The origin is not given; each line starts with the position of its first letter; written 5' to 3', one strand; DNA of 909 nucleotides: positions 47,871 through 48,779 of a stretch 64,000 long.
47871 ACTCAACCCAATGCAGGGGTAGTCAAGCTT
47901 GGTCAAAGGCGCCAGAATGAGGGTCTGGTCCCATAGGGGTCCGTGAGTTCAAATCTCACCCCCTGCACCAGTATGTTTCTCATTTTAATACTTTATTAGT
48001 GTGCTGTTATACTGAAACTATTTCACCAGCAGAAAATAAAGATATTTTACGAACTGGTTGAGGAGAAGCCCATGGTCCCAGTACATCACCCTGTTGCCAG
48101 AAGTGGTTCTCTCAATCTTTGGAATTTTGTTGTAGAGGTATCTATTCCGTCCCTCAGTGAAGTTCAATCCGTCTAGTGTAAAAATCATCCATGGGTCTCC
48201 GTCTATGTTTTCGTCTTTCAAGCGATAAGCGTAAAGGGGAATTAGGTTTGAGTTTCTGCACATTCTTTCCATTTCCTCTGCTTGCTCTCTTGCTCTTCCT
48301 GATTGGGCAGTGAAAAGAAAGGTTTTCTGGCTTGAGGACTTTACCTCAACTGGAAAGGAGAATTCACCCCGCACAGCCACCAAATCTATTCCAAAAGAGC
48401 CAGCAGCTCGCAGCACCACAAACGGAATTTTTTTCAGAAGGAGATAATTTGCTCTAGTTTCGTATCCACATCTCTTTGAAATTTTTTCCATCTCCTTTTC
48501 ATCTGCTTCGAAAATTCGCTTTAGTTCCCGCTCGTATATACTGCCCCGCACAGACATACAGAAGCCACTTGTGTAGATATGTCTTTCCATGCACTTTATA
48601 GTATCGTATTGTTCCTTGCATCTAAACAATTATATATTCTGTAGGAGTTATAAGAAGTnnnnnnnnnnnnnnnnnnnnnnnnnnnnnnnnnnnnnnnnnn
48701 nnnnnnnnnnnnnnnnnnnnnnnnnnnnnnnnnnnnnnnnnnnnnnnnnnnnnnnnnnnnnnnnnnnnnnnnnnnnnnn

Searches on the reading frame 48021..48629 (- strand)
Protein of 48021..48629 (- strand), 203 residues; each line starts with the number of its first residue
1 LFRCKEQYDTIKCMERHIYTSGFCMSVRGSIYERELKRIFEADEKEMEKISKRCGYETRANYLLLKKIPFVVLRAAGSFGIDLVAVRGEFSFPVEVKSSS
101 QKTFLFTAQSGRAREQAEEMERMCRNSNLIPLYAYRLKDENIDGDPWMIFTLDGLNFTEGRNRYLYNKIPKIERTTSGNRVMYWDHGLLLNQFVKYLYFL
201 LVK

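Call 41: search_protein_families(library=pfam, proteins=[window:48021-48629:-], max_evalue=0.0001)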
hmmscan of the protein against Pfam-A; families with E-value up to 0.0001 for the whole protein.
window:48021-48629:- (203 aa): 1 family
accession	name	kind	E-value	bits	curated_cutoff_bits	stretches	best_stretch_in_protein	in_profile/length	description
PF01870.24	Hjc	-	1.4e-11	44.6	21.1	1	32-141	2-85/93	Archaeal holliday junction resolvase (hjc)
